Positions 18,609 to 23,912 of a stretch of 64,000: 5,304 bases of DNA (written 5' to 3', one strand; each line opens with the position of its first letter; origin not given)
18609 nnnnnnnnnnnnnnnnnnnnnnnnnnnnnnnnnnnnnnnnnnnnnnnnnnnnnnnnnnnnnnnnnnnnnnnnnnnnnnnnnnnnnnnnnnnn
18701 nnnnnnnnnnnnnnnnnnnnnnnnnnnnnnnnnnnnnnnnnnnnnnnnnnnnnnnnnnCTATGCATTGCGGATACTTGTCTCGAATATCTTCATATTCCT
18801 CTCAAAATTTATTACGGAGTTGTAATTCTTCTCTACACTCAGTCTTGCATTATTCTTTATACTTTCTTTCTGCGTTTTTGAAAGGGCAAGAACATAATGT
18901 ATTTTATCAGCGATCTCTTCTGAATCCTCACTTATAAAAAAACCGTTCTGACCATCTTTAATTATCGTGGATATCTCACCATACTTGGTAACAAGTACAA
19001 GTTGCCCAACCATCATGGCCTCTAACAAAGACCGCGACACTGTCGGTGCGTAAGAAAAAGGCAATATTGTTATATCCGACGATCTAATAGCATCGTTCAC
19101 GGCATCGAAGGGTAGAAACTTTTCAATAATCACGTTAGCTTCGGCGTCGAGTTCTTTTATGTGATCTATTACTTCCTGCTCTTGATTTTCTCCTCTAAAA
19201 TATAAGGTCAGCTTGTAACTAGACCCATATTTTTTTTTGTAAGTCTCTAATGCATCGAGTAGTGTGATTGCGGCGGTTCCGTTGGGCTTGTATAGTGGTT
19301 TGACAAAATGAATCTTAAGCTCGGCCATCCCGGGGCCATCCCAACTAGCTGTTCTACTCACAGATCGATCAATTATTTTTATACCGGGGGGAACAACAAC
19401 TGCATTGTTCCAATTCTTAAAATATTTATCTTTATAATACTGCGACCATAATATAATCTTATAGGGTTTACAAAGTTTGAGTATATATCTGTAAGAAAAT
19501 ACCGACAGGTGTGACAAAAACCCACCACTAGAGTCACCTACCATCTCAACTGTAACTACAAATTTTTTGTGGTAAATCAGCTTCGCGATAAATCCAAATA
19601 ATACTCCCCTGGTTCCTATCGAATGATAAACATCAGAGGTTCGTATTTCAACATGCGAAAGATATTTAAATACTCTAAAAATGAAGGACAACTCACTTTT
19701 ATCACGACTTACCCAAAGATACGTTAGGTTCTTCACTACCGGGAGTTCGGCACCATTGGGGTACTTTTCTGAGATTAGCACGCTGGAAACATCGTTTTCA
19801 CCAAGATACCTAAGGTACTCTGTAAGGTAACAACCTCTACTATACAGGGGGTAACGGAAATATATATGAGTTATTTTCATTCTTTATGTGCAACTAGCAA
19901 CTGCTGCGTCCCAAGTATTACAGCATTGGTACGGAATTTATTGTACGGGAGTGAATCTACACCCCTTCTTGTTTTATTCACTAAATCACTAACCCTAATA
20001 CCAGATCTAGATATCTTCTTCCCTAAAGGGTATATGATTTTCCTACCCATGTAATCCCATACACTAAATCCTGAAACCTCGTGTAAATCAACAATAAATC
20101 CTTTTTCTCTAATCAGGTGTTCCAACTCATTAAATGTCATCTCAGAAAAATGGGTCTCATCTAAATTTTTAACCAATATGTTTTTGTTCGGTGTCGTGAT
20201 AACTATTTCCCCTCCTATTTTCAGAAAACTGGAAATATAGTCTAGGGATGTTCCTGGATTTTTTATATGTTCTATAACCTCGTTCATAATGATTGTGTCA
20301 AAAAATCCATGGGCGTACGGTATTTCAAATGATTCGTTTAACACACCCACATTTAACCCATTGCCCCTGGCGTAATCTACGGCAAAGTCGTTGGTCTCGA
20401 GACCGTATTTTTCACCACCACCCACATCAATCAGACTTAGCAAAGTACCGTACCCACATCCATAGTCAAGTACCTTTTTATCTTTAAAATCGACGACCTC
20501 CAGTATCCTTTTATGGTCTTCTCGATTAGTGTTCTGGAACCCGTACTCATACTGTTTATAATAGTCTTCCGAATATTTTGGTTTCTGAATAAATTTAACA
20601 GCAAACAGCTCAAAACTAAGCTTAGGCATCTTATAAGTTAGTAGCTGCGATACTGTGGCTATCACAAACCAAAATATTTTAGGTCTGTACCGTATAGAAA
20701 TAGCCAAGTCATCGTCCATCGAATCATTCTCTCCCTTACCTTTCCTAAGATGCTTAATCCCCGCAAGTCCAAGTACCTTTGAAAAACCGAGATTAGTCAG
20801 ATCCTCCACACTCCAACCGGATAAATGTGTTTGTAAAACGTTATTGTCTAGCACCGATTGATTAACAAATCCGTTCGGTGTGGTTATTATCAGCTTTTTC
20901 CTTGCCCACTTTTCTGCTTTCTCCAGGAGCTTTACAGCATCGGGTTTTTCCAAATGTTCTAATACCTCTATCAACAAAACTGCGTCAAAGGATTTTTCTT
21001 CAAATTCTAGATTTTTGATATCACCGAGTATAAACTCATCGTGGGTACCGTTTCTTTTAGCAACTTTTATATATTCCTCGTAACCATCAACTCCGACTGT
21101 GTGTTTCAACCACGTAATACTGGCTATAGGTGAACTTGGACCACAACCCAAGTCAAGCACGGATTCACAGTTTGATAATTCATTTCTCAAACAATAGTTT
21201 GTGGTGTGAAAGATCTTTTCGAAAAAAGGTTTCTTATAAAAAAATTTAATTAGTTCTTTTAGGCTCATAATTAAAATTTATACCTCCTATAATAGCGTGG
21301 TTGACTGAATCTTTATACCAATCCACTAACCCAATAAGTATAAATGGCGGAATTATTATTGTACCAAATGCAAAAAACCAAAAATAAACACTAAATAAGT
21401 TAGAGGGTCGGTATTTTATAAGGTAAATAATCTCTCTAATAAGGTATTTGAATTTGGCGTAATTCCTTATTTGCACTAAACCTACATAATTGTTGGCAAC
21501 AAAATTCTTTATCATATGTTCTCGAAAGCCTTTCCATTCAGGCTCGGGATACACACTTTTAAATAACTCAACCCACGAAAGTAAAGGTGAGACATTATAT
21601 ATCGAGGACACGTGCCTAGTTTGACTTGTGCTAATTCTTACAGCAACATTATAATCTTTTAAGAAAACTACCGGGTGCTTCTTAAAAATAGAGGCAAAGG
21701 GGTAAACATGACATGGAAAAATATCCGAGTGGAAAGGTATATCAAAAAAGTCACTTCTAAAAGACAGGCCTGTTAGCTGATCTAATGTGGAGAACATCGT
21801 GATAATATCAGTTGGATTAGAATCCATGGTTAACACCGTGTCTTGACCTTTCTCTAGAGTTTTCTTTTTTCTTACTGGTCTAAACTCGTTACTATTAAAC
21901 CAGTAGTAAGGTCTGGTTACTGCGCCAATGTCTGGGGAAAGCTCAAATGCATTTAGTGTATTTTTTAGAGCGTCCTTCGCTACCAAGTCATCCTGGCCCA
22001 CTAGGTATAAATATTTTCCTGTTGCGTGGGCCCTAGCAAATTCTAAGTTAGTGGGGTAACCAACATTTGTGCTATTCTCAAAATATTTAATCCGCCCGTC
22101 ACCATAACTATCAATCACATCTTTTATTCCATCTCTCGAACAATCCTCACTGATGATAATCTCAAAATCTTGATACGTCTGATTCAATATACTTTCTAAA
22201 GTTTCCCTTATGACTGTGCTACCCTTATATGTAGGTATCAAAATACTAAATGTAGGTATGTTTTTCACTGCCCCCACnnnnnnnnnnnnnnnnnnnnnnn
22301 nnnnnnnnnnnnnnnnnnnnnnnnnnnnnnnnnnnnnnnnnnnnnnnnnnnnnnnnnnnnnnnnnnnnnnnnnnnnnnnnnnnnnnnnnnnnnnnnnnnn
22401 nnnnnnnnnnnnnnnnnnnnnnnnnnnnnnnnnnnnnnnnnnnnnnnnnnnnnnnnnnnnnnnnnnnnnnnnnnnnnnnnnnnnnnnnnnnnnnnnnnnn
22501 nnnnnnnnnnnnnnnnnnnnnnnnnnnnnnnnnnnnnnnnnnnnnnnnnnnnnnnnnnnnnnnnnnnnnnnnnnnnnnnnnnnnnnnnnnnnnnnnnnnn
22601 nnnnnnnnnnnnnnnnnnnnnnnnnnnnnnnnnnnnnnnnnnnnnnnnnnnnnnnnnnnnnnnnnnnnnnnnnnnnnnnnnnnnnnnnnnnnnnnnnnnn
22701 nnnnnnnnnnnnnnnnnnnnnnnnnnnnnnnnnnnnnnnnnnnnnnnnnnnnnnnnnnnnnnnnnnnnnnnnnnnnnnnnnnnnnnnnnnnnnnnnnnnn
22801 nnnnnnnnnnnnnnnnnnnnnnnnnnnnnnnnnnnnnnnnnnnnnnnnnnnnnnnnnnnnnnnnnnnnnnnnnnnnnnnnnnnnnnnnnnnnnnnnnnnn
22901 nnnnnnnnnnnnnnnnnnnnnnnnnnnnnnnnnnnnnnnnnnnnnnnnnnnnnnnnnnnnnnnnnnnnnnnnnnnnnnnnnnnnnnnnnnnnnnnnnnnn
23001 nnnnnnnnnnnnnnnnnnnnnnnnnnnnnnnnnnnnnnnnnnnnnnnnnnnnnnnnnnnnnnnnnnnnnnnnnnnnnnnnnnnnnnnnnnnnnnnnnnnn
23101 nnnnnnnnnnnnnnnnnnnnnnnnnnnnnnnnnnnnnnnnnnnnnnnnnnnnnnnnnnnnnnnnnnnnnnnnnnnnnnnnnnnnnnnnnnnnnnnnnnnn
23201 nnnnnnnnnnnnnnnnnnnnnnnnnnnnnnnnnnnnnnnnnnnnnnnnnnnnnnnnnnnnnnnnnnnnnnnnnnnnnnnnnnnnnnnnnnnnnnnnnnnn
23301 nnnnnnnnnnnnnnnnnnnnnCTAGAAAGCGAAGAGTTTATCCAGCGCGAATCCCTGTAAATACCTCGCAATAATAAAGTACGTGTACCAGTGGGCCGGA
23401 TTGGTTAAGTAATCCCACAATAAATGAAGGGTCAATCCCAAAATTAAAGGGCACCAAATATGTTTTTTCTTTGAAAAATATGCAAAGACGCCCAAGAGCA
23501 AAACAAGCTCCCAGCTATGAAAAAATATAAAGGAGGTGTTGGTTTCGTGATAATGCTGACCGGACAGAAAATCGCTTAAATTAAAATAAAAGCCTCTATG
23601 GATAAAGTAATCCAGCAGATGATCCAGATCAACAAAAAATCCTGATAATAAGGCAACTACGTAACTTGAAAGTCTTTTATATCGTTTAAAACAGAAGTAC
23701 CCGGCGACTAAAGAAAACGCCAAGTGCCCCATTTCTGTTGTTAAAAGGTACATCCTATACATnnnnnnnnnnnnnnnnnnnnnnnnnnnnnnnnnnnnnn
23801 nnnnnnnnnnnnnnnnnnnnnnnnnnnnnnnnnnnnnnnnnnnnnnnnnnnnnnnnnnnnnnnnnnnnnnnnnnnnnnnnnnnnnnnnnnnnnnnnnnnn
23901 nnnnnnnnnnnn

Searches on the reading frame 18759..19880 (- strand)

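Call 10: search_protein_families(library=pfam, proteins=[window:18759-19880:-], max_evalue=0.001)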
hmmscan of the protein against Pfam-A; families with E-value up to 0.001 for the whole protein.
window:18759-19880:- (373 aa): 3 families
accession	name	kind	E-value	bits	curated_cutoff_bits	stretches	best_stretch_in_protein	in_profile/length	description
PF00534.26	Glycos_transf_1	-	1.1e-18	67.8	26.4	1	206-344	32-169/172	Glycosyl transferases group 1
PF13692.12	Glyco_trans_1_4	-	1.8e-16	61.2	27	1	190-331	4-140/142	Glycosyl transferases group 1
PF13524.12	Glyco_trans_1_2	-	1.6e-05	25.3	25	1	247-355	27-135/144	Glycosyl transferase-like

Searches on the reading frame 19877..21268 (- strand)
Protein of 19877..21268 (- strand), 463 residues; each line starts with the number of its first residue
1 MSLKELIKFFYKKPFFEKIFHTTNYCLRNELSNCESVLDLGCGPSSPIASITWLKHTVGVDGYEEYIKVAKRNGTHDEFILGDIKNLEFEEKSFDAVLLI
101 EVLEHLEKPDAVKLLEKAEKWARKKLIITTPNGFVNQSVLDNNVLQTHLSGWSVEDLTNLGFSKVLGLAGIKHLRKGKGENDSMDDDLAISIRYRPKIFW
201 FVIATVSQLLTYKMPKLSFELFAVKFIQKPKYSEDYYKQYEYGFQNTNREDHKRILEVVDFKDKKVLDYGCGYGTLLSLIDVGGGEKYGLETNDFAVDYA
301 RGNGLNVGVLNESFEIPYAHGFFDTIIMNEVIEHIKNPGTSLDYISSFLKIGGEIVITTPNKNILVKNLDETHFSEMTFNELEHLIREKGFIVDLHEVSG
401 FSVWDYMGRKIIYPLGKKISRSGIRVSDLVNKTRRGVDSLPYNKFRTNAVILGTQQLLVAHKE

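Call 10: search_protein_families(library=pfam, proteins=[window:19877-21268:-], max_evalue=0.001)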
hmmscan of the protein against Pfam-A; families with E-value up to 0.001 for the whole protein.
window:19877-21268:- (463 aa): 9 families
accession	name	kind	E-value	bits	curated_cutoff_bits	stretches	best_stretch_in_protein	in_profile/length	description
PF08241.18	Methyltransf_11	-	6.3e-27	94.5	21.2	2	38-121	1-86/95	Methyltransferase domain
PF13847.12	Methyltransf_31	-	2.1e-25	89.5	27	2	262-371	3-124/145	Methyltransferase domain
PF13489.12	Methyltransf_23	-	5.3e-24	85.2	27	2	248-391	9-159/164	Methyltransferase domain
PF13649.12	Methyltransf_25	-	3.2e-22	79.5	27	2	37-123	1-94/97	Methyltransferase domain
PF07021.18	MetW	-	1.7e-17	64.1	21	1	249-361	1-111/193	Methionine biosynthesis protein MetW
PF08242.18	Methyltransf_12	-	1.6e-13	51.7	30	2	267-354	1-97/98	Methyltransferase domain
PF06325.19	PrmA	-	4.2e-06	26.9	22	0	255-335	154-239/296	Ribosomal protein L11 methyltransferase (PrmA)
PF02353.26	CMAS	-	0.00011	22.1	27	0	217-277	16-77/273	Mycolic acid cyclopropane synthetase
PF05175.20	MTS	-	0.00054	20.1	23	0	261-333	29-109/170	Methyltransferase small domain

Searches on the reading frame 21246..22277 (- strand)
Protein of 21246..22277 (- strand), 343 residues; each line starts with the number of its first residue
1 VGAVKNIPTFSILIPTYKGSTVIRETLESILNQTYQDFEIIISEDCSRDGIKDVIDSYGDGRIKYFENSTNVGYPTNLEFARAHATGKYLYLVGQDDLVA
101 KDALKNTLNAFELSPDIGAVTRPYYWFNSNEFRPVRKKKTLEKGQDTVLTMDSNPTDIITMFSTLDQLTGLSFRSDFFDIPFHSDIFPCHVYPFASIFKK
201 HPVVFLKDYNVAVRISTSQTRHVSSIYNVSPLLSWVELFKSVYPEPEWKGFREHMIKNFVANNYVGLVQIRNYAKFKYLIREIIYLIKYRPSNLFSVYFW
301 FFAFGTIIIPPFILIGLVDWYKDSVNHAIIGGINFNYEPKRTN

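Call 10: search_protein_families(library=pfam, proteins=[window:21246-22277:-], max_evalue=0.001)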
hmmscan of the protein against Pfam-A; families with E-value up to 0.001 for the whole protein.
window:21246-22277:- (343 aa): 3 families
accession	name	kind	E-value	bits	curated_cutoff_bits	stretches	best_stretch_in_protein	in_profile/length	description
PF00535.33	Glycos_transf_2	-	1.4e-27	97.2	23.3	1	11-138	1-130/168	Glycosyl transferase family 2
PF13641.12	Glyco_tranf_2_3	-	8.1e-14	52.6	27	1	8-134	1-133/230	Glycosyltransferase like family 2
PF10111.15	Glyco_tranf_2_2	-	0.00035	20.6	27.3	1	11-128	1-127/276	Glycosyltransferase like family 2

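Call 18: search_protein_families(library=ncbifam, proteins=[window:21246-22277:-], max_evalue=0.01)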
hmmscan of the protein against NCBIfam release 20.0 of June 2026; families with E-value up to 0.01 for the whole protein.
window:21246-22277:- (343 aa): 20 families
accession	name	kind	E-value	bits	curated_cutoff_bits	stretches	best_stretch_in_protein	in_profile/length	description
TIGR03937.1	PgaC_IcaA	equivalog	3.9e-17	62.3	422.3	1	4-121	41-160/407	poly-beta-1,6-N-acetyl-D-glucosamine synthase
NF047683.1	TeichurnBiosyTuaG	equivalog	1.6e-16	60.8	400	1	6-109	4-109/252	teichuronic acid biosynthesis protein TuaG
NF050050.1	ProtGlycPglI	equivalog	3.1e-16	59.6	500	1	8-109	2-106/306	GalNAc(5)-diNAcBac-PP-undecaprenol beta-1,3-glucosyltransferase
NF053739.1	GlytfEpsEBac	equivalog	5e-12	45.4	450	1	8-139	1-135/265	glycosyltransferase EpsE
TIGR04440.1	glyco_TIGR04440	domain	1e-11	45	70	1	10-140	2-135/215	TIGR00180 family glycosyltransferase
NF007482.0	PRK10073.1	equivalog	6.2e-11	41.9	423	1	6-108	4-107/334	glycosyltransferase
NF007453.0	PRK10018.1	equivalog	1.5e-10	41.2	382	1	5-102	3-102/280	colanic acid biosynthesis glycosyltransferase WcaA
NF038299.1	EPS_HpsN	equivalog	2.7e-10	39.7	425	1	8-122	1-117/317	hormogonium polysaccharide biosynthesis glycosyltransferase HpsN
TIGR04017.1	WcaA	equivalog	3.5e-10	40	495.75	1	6-101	3-100/279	colanic acid biosynthesis glycosyltransferase WcaA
TIGR03111.1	glyc2_xrt_Gpos1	hypoth_equivalog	3.9e-10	39.1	363.95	1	3-121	44-166/439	TIGR03111 family XrtG-associated glycosyltransferase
NF041875.1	EPS_EpsD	equivalog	6.9e-08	32.2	370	1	11-112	2-105/325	exopolysaccharide biosynthesis glycosyltransferase EpsD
NF041394.1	GtaseAglG_Halo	equivalog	3.4e-07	29.8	440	1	14-114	7-110/304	glucosyl-dolichyl phosphate glucuronosyltransferase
TIGR04283.1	glyco_like_mftF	equivalog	4.3e-07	29.7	182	1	11-111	2-97/221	TIGR04283 family arsenosugar biosynthesis glycosyltransferase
NF038302.1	EPS_HpsE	equivalog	5.6e-07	28.8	300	1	10-120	3-120/307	hormogonium polysaccharide biosynthesis glycosyltransferase HpsE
TIGR03469.1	HpnB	hypoth_equivalog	0.00015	20.9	379.25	1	5-54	41-91/386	hopene-associated glycosyltransferase HpnB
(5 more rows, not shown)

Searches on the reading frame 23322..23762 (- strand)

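Call 17: search_protein_families(library=pfam, proteins=[window:23322-23762:-], max_evalue=0.001)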
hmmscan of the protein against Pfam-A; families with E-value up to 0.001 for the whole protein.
window:23322-23762:- (146 aa): 1 family
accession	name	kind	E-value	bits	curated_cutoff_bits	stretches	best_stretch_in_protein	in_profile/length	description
PF04307.19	YdjM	-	0.00016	21.7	29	1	12-121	5-110/176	YdjM inner membrane protein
